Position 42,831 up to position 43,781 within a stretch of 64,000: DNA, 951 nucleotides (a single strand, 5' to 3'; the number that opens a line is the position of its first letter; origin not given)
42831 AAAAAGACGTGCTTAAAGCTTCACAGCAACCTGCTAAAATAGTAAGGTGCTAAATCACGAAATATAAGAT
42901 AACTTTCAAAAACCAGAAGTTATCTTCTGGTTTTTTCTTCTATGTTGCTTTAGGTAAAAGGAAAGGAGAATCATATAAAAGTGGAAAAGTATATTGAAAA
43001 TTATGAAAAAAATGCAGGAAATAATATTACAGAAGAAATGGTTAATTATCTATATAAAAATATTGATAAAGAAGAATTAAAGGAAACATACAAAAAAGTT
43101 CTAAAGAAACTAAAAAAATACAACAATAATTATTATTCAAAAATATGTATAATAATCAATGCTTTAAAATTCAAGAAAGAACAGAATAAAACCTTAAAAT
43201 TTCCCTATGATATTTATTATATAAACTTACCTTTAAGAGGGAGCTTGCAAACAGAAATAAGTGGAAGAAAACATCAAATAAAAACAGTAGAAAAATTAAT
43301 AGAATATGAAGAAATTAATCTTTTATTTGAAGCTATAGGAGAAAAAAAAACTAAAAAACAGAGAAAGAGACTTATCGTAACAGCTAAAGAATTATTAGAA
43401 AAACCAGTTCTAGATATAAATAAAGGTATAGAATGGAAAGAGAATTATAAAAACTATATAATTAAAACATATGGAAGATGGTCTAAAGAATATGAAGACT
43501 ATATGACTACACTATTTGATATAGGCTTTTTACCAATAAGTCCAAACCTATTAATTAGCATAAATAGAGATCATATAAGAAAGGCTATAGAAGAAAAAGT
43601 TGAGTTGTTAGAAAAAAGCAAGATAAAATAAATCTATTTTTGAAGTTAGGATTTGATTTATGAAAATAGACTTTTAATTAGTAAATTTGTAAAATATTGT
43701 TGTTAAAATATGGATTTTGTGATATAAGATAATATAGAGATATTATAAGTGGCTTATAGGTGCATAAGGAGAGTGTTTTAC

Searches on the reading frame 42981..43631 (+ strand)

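Call 3: search_protein_families(library=pfam, proteins=[window:42981-43631:+], max_evalue=0.01)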
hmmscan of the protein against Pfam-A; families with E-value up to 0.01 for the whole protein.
window:42981-43631:+ (216 aa): 2 families
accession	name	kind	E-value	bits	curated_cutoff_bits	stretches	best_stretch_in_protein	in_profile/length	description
PF22227.1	DNA_pol3_gamma_R_C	-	0.0037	18.2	26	0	25-73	5-53/84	DNA polymerase III gamma subunit-related, C-terminal domain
PF14203.11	TTRAP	-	0.0079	16.8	27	0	15-57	19-60/62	Putative transposon-transfer assisting protein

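Call 4: search_protein_families(library=ncbifam, proteins=[window:42981-43631:+], max_evalue=0.01)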
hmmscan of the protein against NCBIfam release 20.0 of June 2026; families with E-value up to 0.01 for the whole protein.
window:42981-43631:+ (216 aa): 0 families

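Call 5: search_protein_families(library=padloc, proteins=[window:42981-43631:+], max_evalue=0.01)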
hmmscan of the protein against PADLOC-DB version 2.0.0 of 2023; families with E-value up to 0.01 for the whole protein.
window:42981-43631:+ (216 aa): 0 families

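Call 77: search_protein_families(library=phrogs, proteins=[window:42981-43631:+], max_evalue=0.001)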
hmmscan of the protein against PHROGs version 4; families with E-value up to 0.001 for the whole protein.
window:42981-43631:+ (216 aa): 0 families
